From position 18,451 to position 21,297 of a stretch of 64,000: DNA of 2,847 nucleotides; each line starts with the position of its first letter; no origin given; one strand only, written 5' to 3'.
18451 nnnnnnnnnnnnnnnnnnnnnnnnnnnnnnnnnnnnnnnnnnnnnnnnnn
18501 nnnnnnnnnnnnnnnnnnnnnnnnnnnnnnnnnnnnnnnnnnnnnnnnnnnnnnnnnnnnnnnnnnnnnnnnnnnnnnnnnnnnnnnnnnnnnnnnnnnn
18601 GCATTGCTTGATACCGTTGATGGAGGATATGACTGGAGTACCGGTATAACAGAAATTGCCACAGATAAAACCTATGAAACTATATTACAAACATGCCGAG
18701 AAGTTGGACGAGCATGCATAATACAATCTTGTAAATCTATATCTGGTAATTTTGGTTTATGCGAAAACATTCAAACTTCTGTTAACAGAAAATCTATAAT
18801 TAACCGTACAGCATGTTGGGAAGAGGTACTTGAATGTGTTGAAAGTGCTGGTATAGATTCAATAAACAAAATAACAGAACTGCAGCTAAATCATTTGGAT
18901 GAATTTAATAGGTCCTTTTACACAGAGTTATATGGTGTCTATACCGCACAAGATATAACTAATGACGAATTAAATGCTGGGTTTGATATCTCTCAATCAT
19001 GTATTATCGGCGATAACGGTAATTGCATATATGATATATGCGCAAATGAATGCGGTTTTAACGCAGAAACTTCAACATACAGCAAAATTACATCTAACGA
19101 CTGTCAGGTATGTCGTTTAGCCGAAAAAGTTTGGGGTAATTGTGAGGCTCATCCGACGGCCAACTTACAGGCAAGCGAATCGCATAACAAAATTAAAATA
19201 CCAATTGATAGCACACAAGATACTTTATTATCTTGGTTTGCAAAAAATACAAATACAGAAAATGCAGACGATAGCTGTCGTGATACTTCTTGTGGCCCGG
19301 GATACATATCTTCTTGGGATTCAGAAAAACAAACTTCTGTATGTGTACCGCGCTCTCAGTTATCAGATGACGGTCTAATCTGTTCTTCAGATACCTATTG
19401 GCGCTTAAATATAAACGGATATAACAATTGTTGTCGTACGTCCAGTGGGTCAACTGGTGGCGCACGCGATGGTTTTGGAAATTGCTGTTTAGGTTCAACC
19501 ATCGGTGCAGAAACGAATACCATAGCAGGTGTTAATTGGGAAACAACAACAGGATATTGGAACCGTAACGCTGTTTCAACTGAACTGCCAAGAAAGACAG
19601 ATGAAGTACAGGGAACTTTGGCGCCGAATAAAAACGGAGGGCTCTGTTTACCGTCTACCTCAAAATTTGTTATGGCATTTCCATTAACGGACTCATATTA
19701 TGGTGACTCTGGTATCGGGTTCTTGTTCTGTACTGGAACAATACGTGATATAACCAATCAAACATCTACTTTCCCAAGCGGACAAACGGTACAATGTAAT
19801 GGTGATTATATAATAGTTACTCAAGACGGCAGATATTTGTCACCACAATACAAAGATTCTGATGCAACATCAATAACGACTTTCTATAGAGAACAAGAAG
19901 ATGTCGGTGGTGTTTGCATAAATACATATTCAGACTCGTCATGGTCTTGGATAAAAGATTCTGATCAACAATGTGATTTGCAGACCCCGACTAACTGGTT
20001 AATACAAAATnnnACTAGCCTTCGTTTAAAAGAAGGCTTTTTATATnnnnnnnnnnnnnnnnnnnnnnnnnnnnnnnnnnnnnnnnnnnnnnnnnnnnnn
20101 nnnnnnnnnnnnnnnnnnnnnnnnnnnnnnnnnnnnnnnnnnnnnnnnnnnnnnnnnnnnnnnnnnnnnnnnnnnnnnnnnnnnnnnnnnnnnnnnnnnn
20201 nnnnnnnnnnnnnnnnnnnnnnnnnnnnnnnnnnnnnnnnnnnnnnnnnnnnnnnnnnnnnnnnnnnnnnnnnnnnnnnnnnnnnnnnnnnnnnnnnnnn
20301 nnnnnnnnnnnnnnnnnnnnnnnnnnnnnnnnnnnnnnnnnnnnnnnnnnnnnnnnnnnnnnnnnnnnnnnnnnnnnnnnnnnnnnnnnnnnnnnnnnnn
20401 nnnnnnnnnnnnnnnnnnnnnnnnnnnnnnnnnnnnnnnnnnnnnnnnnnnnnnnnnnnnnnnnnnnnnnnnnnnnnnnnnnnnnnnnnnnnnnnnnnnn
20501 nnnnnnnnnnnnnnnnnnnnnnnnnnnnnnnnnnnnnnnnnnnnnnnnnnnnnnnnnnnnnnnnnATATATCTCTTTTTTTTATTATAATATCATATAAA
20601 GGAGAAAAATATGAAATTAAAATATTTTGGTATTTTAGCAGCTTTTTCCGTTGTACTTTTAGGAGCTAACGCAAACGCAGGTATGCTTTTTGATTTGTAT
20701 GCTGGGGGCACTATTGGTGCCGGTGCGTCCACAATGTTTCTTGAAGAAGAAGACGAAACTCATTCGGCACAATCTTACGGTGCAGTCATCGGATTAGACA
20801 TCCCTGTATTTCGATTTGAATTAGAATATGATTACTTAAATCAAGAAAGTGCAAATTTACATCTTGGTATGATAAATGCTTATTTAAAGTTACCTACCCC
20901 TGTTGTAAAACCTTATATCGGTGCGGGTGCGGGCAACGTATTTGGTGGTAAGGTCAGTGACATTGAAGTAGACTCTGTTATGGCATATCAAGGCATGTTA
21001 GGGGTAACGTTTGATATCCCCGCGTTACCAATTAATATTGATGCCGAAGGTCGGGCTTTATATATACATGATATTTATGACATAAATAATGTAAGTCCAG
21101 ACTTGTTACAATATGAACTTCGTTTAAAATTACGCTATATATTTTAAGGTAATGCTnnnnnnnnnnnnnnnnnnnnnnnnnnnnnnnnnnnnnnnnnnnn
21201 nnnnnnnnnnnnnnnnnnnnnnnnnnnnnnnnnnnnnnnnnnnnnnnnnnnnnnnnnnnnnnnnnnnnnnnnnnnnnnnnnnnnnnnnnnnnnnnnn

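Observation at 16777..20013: Fourth, distant copy of the Cys-rich family (1078 aa), closest to member 4 and sharing its low-complexity N-terminal domain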

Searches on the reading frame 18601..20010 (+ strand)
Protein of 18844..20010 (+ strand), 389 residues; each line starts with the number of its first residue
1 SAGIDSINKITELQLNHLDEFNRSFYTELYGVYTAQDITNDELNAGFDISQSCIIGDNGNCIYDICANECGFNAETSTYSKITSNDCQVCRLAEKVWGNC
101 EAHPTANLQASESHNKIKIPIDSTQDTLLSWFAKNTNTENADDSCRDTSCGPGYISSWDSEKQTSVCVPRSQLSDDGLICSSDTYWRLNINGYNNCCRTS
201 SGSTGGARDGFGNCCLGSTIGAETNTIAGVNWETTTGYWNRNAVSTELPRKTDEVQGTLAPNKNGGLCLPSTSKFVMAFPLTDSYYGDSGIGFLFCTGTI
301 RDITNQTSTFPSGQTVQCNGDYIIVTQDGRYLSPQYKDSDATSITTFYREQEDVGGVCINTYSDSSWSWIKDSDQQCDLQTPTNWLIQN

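Call 50: predict_structure(alignment_id=A3)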
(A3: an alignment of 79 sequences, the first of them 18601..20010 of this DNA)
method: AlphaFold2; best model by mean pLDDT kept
length: 470 residues; sequences in the alignment: 79
mean_pLDDT: 87.0   pTM: 0.69
mean pLDDT of the five models: 87.0, 86.6, 85.8, 85.6, 85.0
residues with pLDDT >= 90: 292; 70-90: 124; 50-70: 42; < 50: 12
segments of 3 or more residues with pLDDT < 50: 1-12
pLDDT, mean of each block of 10 residues (from residue 1): 43 56 86 90 72 67 79 93 92 93 95 92 85 81 96 93 97 97 87 90 94 92 82 77 78 90 95 94 93 96 95 94 89 94 95 95 93 96 67 72 95 87 86 81 93 90 95
secondary structure, 60 per line:
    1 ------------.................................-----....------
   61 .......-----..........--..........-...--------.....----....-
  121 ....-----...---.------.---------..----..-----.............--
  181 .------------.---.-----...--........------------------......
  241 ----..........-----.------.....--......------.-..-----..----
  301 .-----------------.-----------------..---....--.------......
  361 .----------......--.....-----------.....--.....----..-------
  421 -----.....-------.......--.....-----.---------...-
elements in order: H13-45 H51-54 H61-67 H73-82 H85-94 H107-111 H121-124 H166-178 H209-216 E235-240 E245-250 E267-271 E274-279 E355-361 E372-377 E380-384 E396-400 E403-407 E426-430 E438-444 E447-451 E467-469

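Call 69: search_protein_families(library=pfam, proteins=[window:18844-20010:+], max_evalue=1)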
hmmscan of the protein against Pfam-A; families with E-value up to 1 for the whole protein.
window:18844-20010:+ (389 aa): 0 families

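Call 70: fold_search(model_id=the predicted structure, library=viral)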
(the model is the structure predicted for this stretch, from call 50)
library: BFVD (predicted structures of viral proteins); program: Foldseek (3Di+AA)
matches with E <= 10: 93; with E <= 0.001: 0
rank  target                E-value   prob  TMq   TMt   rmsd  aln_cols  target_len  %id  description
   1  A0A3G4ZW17            9.1e-01  0.08  0.10  0.12  13.3       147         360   12  MORN repeat-containing protein [Edafosvirus sp.]
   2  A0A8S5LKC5            1.3e+00  0.03  0.04  0.06  16.1        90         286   18  Uncharacterized protein [Siphoviridae sp. ctXPh6]
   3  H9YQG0                1.3e+00  0.02  0.06  0.13  14.8       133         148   14  (no name in the UniProt tables at hand)
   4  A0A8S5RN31            1.9e+00  0.04  0.10  0.14  13.9       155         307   15  Uncharacterized protein [virus sp. ctQiC1]
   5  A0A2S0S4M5            2.1e+00  0.03  0.05  0.02  16.2       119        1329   13  Uncharacterized protein [Fuefuki virus]
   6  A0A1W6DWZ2            2.2e+00  0.01  0.06  0.04  23.5       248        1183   11  F5/8 type C domain protein [Sphingobium phage Lacusarx]
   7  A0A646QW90            2.3e+00  0.07  0.07  0.27  10.2        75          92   12  Uncharacterized protein [Roseobacter phage CRP-5]
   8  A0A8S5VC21            2.5e+00  0.05  0.10  0.18  15.7       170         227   14  Minor capsid protein [Siphoviridae sp. ctYkG6]
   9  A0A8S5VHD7            2.6e+00  0.03  0.07  0.15  12.6       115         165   11  DUF551 domain-containing protein [Siphoviridae sp. ctNxi14]
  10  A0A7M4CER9            2.6e+00  0.01  0.06  0.09  12.3       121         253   13  Uncharacterized protein [Pyramimonas orientalis virus 01B]
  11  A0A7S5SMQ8            2.7e+00  0.02  0.04  0.11  12.1        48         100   14  (no name in the UniProt tables at hand)
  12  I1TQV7                3.1e+00  0.06  0.08  0.14   9.9        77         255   14  (no name in the UniProt tables at hand)
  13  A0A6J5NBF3            3.4e+00  0.06  0.09  0.07  10.3       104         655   17  Uncharacterized protein [uncultured Caudovirales phage]
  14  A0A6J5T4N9            3.4e+00  0.04  0.05  0.14  12.4        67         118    4  Uncharacterized protein [uncultured Caudovirales phage]
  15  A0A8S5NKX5            3.4e+00  0.03  0.07  0.20  15.3       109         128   14  Uncharacterized protein [Siphoviridae sp. ctY1p61]
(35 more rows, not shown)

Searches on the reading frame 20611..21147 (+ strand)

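Call 13: search_protein_families(library=pfam, proteins=[window:20611-21147:+], max_evalue=0.01)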
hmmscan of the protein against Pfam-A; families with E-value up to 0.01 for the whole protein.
window:20611-21147:+ (178 aa): 1 family
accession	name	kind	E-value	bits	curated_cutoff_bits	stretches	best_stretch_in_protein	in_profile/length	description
PF13505.12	OMP_b-brl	-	0.00097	19.8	28.7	1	9-155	3-155/175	Outer membrane protein beta-barrel domain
